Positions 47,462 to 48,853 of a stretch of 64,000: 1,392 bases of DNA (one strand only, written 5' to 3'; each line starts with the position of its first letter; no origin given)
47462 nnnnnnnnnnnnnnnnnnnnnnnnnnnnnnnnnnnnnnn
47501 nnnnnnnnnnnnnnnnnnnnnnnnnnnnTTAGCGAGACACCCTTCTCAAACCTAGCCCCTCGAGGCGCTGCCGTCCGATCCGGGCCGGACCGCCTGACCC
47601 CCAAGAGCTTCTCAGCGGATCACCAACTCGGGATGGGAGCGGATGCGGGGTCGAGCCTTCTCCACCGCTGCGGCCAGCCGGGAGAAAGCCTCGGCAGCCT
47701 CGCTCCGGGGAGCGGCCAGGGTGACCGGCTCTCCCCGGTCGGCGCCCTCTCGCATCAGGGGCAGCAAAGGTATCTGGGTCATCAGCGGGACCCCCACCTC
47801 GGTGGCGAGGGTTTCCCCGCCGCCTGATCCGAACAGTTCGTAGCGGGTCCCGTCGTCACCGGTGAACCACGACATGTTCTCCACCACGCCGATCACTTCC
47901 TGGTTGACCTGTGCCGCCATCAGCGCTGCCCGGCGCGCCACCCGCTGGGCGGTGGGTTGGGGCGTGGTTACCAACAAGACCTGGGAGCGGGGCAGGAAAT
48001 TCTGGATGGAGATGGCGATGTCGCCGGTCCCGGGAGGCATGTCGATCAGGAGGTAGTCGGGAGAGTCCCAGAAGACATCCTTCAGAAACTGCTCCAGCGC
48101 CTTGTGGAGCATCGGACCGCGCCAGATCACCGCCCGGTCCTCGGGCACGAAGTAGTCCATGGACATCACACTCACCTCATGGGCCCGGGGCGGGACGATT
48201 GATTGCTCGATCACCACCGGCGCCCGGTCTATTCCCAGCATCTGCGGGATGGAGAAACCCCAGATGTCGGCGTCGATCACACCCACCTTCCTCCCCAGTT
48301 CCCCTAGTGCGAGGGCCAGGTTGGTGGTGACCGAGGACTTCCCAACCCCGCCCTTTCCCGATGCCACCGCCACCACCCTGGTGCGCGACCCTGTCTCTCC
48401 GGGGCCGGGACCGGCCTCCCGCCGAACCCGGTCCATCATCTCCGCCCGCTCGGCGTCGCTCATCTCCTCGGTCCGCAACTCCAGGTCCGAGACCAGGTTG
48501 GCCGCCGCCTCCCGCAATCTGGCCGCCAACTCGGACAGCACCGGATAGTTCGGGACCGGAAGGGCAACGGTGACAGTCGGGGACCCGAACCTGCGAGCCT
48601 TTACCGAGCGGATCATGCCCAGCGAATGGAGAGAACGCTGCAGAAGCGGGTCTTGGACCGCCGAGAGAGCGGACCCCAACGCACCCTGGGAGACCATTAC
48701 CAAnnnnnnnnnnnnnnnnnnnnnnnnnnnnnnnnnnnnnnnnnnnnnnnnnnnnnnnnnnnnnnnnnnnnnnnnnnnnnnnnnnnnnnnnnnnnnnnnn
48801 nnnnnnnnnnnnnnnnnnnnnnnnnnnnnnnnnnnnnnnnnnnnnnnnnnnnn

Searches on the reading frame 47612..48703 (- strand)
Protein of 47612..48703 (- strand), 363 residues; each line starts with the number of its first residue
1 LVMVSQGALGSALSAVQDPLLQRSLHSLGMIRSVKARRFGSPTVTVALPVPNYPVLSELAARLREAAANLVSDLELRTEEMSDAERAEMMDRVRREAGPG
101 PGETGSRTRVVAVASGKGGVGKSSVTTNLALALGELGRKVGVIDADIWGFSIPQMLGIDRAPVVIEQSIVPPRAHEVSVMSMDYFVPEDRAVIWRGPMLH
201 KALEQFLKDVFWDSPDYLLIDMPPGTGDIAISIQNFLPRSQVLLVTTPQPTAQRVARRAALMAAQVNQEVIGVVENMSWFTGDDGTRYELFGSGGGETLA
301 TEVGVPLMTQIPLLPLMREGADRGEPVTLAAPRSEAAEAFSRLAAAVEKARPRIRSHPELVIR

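Call 5: search_protein_families(library=pfam, proteins=[window:47612-48703:-], max_evalue=0.1)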
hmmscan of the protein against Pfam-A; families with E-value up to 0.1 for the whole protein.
window:47612-48703:- (363 aa): 11 families
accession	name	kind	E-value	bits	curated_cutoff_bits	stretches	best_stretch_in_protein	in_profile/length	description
PF10609.15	ParA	-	3.4e-86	289.1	27.1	1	109-347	4-245/246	NUBPL iron-transfer P-loop NTPase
PF01656.29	CbiA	-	8.3e-11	42.4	25.4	1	111-277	1-82/125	CobQ/CobB/MinD/ParA nucleotide binding domain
PF13614.12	AAA_31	-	6.1e-10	39.8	27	1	108-227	1-130/177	AAA domain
PF00142.24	Fer4_NifH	-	4.4e-08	33.4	25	1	115-165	6-56/271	4Fe-4S iron sulfur cluster binding proteins, NifH/frxC family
PF01883.24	FeS_assembly_P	-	8.1e-07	29.7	23.5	1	11-69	6-63/73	Iron-sulfur cluster assembly protein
PF09140.17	MipZ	-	1.1e-05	25.3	20.7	1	110-180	2-71/262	ATPase MipZ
PF02374.21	ArsA_ATPase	-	0.00064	19.5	24.3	1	113-146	5-38/305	Anion-transporting ATPase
PF06564.18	CBP_BcsQ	-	0.0038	17.2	21.3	1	111-145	4-38/234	Cellulose biosynthesis protein BcsQ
PF03308.22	MeaB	-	0.017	14.6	23.1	1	106-146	31-70/273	Methylmalonyl Co-A mutase-associated GTPase MeaB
PF16575.11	CLP1_P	-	0.068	13.4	26.6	0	116-157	1-44/188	mRNA cleavage and polyadenylation factor CLP1 P-loop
PF13481.12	AAA_25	-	0.073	13.1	27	0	111-136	35-59/195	AAA domain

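Call 6: search_protein_families(library=ncbifam, proteins=[window:47612-48703:-], max_evalue=0.1)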
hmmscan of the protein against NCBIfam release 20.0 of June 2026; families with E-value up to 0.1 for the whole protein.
window:47612-48703:- (363 aa): 31 families (the best 25 are shown)
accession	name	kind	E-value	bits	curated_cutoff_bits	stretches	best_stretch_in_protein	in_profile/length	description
NF041136.1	MrpORP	equivalog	4.7e-73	246.6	450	1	109-349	6-250/365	iron-sulfur cluster carrier protein MrpORP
NF008669.0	PRK11670.1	equivalog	7.8e-70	235.6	348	1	11-348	19-350/369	iron-sulfur cluster carrier protein ApbC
TIGR01969.1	minD_arch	subfamily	4.7e-29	101.3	201.75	1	109-353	1-236/251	cell division ATPase MinD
TIGR01968.1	minD_bact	equivalog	1.5e-15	57.2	212.9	2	109-159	2-52/261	septum site-determining protein MinD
NF047398.1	AAA_KGGVGR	domain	2.6e-10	41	90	1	108-147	2-41/190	KGGVGR-motif variant AAA ATPase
TIGR01007.1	eps_fam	subfamily_domain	4e-09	36.3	108.05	1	108-147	17-56/204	polysaccharide biosynthesis tyrosine autokinase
TIGR03815.1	CpaE_hom_Actino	equivalog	4.5e-09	35.9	154.45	1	103-331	106-325/340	septum site-determining protein Ssd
NF041546.1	ParA_partition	equivalog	2.4e-08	33.8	180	1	110-146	1-37/203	ParA family partition ATPase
TIGR03371.1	cellulose_yhjQ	equivalog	3e-08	33.5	157.85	1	109-147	2-40/246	cellulose biosynthesis protein BcsQ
NF009701.0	PRK13230.1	subfamily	1.2e-06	27.8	350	1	115-146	7-38/291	nitrogenase reductase-like protein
NF033200.1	F430_CfbC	exception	1.6e-06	27.6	402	1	115-164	6-55/260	Ni-sirohydrochlorin a,c-diamide reductive cyclase ATP-dependent reductase subunit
NF053622.1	ATPseBagAMYCTU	equivalog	1.9e-06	27.6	400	1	112-183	10-80/325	ATPase BagA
TIGR03018.1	pepcterm_TyrKin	hypoth_equivalog_domain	2.5e-06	27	230.65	1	106-167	33-95/207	XrtA-associated tyrosine autokinase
NF008079.0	PRK10818.1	equivalog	3.7e-06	26.5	508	1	108-161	2-55/270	septum site-determining protein MinD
TIGR02016.1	BchX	equivalog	4.2e-06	26.2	331.2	1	110-167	2-58/296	chlorophyllide a reductase iron protein subunit X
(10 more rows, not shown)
